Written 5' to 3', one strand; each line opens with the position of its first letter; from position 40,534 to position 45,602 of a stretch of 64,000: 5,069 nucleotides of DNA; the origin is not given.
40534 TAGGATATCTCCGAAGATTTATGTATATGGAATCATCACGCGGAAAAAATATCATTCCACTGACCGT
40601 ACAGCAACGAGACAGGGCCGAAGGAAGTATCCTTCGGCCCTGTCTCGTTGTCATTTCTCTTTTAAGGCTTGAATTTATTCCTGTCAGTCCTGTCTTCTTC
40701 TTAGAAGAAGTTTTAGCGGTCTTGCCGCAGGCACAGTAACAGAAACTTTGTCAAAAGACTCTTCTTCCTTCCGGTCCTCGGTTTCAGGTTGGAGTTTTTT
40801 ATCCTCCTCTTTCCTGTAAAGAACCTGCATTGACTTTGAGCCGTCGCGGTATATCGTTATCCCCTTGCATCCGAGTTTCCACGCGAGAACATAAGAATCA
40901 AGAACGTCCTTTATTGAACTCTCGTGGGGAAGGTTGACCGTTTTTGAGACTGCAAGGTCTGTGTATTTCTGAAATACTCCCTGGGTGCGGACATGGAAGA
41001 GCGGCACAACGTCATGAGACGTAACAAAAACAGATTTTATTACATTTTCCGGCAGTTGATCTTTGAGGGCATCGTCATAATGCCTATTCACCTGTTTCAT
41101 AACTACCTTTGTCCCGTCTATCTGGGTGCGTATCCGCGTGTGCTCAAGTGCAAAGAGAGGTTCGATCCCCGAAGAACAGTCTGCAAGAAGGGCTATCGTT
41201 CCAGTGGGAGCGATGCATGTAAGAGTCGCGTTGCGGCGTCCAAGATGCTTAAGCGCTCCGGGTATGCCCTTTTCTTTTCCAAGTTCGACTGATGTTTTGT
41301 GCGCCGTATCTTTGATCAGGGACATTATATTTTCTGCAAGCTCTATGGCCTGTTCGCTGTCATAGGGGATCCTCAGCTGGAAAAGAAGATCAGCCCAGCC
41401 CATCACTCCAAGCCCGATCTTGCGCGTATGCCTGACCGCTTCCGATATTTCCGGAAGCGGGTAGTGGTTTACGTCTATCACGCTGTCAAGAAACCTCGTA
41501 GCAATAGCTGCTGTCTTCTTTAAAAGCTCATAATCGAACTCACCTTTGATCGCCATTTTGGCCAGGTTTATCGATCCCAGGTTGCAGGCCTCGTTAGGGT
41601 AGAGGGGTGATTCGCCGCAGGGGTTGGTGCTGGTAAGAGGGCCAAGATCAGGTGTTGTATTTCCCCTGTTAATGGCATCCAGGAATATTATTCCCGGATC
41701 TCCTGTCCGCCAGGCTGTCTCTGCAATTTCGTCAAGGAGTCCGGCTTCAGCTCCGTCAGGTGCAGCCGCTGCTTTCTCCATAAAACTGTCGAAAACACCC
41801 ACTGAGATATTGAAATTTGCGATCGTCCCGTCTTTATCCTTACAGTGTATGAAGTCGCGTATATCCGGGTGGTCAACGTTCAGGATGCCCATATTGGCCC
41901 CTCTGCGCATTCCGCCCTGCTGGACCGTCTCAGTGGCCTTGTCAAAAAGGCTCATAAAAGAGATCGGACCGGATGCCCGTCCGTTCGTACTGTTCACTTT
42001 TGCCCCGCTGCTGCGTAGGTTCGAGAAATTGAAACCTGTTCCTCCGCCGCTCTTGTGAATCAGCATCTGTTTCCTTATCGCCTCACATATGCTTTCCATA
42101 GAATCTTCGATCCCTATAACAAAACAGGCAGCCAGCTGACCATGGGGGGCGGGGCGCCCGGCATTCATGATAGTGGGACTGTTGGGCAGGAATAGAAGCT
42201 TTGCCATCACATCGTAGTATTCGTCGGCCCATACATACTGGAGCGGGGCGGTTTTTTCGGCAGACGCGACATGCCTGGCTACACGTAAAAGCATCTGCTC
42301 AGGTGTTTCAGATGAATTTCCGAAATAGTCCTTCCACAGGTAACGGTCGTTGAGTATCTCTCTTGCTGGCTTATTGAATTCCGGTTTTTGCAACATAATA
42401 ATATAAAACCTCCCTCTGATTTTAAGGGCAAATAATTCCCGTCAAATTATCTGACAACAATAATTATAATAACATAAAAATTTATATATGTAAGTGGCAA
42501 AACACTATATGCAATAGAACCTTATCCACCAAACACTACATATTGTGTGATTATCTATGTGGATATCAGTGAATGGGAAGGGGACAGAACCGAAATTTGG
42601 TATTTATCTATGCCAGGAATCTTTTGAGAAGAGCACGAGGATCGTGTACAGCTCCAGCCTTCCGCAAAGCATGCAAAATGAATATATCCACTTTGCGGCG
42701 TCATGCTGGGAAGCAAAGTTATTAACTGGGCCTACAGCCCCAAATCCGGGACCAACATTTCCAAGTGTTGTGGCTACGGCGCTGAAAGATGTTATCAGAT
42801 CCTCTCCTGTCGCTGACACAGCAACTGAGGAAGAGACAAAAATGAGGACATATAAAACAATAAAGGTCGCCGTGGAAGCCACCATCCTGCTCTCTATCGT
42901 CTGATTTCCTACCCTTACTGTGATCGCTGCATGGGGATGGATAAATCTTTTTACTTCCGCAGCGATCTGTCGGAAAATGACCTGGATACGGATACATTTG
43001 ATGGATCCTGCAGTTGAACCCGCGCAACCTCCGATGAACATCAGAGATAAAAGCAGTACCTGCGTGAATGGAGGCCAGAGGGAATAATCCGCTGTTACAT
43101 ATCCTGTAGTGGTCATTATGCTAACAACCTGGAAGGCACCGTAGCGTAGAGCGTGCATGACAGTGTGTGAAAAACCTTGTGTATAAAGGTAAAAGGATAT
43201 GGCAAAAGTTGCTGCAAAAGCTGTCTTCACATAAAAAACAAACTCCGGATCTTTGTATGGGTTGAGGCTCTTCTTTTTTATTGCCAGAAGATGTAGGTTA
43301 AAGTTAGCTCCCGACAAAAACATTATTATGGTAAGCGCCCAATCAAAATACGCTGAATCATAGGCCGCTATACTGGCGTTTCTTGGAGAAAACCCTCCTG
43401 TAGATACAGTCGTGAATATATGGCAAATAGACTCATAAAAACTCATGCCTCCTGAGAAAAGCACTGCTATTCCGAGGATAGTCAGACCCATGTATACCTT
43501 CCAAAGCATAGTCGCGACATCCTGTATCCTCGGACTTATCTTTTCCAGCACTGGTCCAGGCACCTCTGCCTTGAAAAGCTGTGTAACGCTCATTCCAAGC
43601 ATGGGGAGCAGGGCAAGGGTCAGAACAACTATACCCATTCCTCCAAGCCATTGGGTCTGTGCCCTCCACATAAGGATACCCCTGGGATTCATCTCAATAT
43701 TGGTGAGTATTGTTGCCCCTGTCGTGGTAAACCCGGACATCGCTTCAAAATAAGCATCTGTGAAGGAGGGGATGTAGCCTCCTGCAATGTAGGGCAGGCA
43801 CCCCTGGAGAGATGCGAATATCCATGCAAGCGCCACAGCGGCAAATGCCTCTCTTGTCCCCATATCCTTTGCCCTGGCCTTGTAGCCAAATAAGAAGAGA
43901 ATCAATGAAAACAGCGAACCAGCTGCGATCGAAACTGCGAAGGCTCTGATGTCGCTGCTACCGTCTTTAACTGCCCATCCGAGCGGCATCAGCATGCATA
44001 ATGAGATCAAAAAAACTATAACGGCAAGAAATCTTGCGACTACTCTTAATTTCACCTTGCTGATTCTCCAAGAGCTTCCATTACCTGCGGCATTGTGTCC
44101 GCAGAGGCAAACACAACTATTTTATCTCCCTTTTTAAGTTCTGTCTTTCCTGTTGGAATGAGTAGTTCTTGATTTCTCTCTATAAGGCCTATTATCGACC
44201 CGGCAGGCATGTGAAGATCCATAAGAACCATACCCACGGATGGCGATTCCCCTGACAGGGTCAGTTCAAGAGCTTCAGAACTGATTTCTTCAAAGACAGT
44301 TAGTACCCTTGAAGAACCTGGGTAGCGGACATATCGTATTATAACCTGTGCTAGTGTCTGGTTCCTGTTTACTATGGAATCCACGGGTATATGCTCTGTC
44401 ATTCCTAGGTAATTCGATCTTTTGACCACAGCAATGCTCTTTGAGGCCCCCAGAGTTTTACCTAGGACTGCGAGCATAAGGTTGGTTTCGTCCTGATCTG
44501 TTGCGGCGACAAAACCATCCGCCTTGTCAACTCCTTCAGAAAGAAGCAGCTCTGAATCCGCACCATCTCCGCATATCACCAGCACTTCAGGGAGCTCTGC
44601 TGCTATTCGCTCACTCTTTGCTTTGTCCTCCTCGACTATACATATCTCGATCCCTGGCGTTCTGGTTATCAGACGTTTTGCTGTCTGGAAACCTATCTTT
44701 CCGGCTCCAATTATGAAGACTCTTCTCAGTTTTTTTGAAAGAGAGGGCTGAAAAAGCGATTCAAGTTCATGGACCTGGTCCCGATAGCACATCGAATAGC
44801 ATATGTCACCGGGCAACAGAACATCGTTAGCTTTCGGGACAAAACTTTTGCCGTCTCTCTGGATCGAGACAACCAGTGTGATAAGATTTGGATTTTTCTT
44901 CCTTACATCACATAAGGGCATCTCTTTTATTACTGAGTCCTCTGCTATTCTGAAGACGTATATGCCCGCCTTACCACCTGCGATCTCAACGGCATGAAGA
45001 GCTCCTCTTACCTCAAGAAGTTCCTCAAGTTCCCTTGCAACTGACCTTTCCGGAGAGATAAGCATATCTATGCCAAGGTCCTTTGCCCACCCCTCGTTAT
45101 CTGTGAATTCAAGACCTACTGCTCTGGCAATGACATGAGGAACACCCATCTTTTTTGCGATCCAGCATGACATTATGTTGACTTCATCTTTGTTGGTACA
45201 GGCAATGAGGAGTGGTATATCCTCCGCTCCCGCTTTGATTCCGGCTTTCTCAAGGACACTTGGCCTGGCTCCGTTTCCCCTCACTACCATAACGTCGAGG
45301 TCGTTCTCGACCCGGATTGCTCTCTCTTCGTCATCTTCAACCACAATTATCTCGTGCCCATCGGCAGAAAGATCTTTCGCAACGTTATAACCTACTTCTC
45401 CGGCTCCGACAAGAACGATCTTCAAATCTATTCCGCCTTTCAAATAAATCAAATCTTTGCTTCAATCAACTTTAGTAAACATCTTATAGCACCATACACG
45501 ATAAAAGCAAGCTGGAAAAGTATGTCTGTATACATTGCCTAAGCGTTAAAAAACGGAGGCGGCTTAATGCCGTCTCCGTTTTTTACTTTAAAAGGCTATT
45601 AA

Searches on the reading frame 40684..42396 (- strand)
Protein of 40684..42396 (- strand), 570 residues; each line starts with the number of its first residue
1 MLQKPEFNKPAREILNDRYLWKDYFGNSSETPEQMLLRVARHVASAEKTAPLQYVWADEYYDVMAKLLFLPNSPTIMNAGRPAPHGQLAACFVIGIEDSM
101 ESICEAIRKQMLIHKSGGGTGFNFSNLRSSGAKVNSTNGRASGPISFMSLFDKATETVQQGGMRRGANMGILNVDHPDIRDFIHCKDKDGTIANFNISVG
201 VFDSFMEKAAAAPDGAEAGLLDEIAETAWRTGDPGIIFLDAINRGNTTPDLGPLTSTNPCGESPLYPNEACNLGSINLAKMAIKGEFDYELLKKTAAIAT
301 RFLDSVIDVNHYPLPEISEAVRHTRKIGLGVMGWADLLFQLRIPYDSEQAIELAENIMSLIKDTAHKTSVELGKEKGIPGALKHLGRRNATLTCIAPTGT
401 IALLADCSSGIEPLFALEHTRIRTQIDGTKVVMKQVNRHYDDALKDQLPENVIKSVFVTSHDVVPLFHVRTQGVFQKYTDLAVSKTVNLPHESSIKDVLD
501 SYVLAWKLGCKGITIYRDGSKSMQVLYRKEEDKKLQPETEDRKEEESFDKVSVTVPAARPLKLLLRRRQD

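Call 12: search_protein_families(library=pfam, proteins=[window:40684-42396:-], max_evalue=0.00001)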
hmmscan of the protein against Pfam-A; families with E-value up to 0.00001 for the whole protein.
window:40684-42396:- (570 aa): 2 families
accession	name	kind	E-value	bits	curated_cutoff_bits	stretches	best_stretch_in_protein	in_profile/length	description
PF02867.20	Ribonuc_red_lgC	-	1.9e-117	393.5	23.9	3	220-377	172-334/523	Ribonucleotide reductase, barrel domain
PF00317.26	Ribonuc_red_lgN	-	5.4e-21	74.9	28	1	7-82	3-75/77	Ribonucleotide reductase, all-alpha domain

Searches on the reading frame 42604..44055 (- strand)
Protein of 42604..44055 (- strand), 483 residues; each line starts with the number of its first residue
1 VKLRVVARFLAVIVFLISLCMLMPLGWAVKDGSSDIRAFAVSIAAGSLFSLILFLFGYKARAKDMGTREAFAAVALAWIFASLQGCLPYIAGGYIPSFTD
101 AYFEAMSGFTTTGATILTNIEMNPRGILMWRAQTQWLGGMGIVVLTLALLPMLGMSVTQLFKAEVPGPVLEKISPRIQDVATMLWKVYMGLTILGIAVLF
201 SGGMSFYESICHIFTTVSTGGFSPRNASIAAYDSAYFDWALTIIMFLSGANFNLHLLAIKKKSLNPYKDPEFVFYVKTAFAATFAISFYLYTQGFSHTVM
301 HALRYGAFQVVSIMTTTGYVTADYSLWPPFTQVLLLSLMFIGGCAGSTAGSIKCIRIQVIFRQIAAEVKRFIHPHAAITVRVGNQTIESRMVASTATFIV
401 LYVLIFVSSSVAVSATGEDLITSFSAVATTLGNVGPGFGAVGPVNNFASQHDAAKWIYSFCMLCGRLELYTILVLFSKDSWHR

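Call 12: search_protein_families(library=pfam, proteins=[window:42604-44055:-], max_evalue=0.00001)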
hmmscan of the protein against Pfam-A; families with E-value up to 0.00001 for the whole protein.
window:42604-44055:- (483 aa): 1 family
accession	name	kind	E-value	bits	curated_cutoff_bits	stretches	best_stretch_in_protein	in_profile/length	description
PF02386.22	TrkH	-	2.3e-74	251.1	27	1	58-478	23-492/502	Cation transport protein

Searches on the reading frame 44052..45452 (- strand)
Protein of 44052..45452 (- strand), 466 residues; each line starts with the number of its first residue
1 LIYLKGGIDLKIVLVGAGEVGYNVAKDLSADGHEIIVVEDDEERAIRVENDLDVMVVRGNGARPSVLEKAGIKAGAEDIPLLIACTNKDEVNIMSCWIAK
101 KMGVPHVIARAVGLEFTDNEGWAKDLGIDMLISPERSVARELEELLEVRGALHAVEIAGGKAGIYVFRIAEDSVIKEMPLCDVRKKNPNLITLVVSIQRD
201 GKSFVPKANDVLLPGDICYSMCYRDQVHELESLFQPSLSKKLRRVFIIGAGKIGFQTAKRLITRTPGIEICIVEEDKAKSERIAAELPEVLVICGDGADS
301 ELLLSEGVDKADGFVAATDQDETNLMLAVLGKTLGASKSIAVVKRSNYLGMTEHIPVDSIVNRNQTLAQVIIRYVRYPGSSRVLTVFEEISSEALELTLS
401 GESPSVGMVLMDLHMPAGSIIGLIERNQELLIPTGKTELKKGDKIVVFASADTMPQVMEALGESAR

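Call 12: search_protein_families(library=pfam, proteins=[window:44052-45452:-], max_evalue=0.00001)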
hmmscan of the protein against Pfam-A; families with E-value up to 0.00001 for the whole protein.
window:44052-45452:- (466 aa): 6 families
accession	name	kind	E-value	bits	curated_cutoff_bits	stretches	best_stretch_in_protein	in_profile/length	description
PF02254.24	TrkA_N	-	2e-44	151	23.8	2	12-134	1-116/116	TrkA-N domain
PF02080.26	TrkA_C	-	8.7e-18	64.4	27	1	396-462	3-71/71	TrkA-C domain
PF01488.26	Shikimate_DH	-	2.6e-09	37.7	24.3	0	10-52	13-56/138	Shikimate / quinate 5-dehydrogenase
PF13241.12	NAD_binding_7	-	5e-09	37.1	22.1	0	10-106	8-89/104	Putative NAD(P)-binding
PF03807.23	F420_oxidored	-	7.9e-09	36.4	21.6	0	11-57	1-49/94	NADP oxidoreductase coenzyme F420-dependent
PF03435.24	Sacchrp_dh_NADP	-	1.3e-07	32.4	25.1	0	245-289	1-45/129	Saccharopine dehydrogenase NADP binding domain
